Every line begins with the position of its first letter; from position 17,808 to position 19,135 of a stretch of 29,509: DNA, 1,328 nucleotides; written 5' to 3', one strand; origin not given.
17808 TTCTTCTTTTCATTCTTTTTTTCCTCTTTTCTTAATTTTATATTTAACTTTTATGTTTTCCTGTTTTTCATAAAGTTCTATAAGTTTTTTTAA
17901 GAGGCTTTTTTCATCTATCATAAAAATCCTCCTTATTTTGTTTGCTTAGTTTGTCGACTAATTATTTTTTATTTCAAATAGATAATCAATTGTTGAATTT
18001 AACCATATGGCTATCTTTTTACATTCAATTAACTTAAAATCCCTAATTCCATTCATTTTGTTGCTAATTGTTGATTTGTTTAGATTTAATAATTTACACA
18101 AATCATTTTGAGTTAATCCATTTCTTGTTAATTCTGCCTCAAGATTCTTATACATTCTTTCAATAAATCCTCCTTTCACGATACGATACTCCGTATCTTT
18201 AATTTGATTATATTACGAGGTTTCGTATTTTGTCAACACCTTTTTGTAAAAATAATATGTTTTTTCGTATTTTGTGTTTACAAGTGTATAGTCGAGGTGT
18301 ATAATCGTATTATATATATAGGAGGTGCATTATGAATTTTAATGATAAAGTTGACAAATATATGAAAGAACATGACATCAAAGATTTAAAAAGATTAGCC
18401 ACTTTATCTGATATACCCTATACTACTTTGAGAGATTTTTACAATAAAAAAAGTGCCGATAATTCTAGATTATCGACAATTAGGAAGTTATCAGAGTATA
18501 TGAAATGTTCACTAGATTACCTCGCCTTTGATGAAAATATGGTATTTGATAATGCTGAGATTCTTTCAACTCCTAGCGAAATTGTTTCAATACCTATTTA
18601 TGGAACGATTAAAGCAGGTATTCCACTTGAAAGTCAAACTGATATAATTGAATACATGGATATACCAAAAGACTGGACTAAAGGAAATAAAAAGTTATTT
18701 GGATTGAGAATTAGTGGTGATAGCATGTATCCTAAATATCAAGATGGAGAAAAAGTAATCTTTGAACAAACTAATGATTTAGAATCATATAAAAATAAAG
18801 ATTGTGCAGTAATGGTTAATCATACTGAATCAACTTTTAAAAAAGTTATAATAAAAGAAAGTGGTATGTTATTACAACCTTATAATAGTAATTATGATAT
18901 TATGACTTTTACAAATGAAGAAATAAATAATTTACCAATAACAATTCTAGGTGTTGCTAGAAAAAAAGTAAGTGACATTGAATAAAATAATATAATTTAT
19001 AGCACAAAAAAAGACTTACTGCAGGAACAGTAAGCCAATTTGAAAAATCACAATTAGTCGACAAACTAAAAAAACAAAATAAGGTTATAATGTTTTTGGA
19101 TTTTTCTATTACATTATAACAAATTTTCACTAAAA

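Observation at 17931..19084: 33-bp inverted repeats exactly bracket the cro/repressor immunity cassette: possible invertible switch or paired nut-like sites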

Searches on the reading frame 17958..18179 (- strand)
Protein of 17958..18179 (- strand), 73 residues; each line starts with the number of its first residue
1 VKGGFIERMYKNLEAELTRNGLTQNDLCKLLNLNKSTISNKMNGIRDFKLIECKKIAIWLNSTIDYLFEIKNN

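Call 7: search_protein_families(library=pfam, proteins=[window:17958-18179:-], max_evalue=0.01)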
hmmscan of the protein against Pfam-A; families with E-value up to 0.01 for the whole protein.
window:17958-18179:- (73 aa): 5 families
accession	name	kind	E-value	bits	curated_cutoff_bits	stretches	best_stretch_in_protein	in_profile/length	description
PF01381.28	HTH_3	-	2e-06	28.2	23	1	15-67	3-55/55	Helix-turn-helix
PF08667.16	BetR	-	8.1e-05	23.2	21.6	1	12-70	9-71/148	BetR domain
PF12802.13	MarR_2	-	0.00096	19.7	27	1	16-44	13-43/61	MarR family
PF13560.12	HTH_31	-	0.0079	16.9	27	0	19-46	12-39/64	Helix-turn-helix domain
PF13443.12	HTH_26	-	0.0088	16.7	22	0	13-69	2-59/63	Cro/C1-type HTH DNA-binding domain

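Call 57: search_protein_families(library=phrogs, proteins=[window:17958-18179:-], max_evalue=0.01)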
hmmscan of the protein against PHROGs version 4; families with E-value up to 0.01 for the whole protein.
window:17958-18179:- (73 aa): 18 families
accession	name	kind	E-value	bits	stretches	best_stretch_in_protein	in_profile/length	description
phrog_3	-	transcription regulation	3.7e-11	44.5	1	6-72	86-150/430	transcriptional repressor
phrog_4583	-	transcription regulation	4.1e-08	34.1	1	10-66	12-68/81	transcriptional repressor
phrog_2967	-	transcription regulation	7.1e-08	33.3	1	5-71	7-73/225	transcriptional regulator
phrog_4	-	transcription regulation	5.9e-07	29.8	1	7-69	135-193/400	transcriptional repressor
phrog_2328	-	transcription regulation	1.2e-06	29.4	1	13-69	20-76/128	transcriptional repressor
phrog_8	-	transcription regulation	1.1e-05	26.1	1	13-68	81-136/346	transcriptional regulator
phrog_21705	-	unknown function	7.8e-05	23.3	1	11-71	122-182/184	-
phrog_1373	-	transcription regulation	0.00045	21.2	1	13-58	68-113/166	transcriptional regulator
phrog_1468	-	transcription regulation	0.0014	19.2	1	16-47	15-46/67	transcriptional repressor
phrog_1728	-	transcription regulation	0.0014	18.7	1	9-62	4-57/380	transcriptional regulator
phrog_2339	-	DNA, RNA and nucleotide metabolism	0.0021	19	1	8-56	25-74/98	HTH DNA binding protein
phrog_2439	-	transcription regulation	0.0021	18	1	12-70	11-69/367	transcriptional regulator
phrog_8898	-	unknown function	0.0024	18.5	1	9-41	2-34/70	-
phrog_18318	-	DNA, RNA and nucleotide metabolism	0.0033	18.5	1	2-52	27-78/108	HTH DNA binding protein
phrog_10086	-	DNA, RNA and nucleotide metabolism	0.0064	17.7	1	17-56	26-65/91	HTH DNA binding protein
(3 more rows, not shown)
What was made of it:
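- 17958..18179 (-): cro-like helix-turn-helix gene. PF01381 HTH_3 (call 7); PHROG transcriptional repressor families (call 57).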

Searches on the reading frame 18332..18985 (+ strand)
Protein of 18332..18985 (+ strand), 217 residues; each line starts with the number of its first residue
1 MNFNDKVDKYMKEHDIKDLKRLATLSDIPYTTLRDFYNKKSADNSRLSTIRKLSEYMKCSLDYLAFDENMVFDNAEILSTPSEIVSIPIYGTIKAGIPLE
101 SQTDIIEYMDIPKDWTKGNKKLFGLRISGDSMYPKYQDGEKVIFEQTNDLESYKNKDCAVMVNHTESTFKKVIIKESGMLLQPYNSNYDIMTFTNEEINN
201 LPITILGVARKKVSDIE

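Call 7: search_protein_families(library=pfam, proteins=[window:18332-18985:+], max_evalue=0.01)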
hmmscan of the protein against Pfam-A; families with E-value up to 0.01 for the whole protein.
window:18332-18985:+ (217 aa): 2 families
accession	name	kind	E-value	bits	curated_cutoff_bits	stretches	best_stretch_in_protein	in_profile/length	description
PF00717.28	Peptidase_S24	-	5.8e-21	74.8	23.3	1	88-200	1-106/116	Peptidase S24-like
PF13443.12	HTH_26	-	2.7e-06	27.9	22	1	6-61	1-54/63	Cro/C1-type HTH DNA-binding domain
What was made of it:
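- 18332..18985 (+): CI/LexA-type repressor (helix-turn-helix plus Peptidase_S24). Call 7.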

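Call 13: find_related_loci(query=window:18332-18985:+, collection=viral_contigs, flank=6000)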
Query window:18332-18985:+ (217 aa) in viral_contigs; peptide patterns used: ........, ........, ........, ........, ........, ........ (x = any residue, [..] = any of these).
2 stretches matched a pattern; 2 encode a relative of the query (tblastn E <= 1e-3); 2 distinct loci.
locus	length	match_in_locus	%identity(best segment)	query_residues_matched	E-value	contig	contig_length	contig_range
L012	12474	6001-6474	60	53-216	3e-58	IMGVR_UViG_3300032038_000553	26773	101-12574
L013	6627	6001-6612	40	9-212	4e-48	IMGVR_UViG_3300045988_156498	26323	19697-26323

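Call 57: search_protein_families(library=phrogs, proteins=[window:18332-18985:+], max_evalue=0.01)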
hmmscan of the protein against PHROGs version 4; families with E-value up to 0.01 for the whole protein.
window:18332-18985:+ (217 aa): 7 families
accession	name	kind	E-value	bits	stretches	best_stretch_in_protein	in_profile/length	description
phrog_4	-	transcription regulation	4.5e-32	112.5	1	1-208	135-331/400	transcriptional repressor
phrog_6201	-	transcription regulation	5.9e-09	36.9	1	105-203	6-107/121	CI-like repressor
phrog_8558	-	unknown function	9.4e-06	26.9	1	119-199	17-99/114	-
phrog_9425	-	transcription regulation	9.5e-06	26.3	1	4-63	9-66/72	transcriptional repressor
phrog_8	-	transcription regulation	0.0029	18.1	1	1-98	75-150/346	transcriptional regulator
phrog_811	-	DNA, RNA and nucleotide metabolism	0.0046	17.5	1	81-198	6-121/140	UmuD-like protein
phrog_3037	-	transcription regulation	0.0082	17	0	17-68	29-78/189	transcriptional repressor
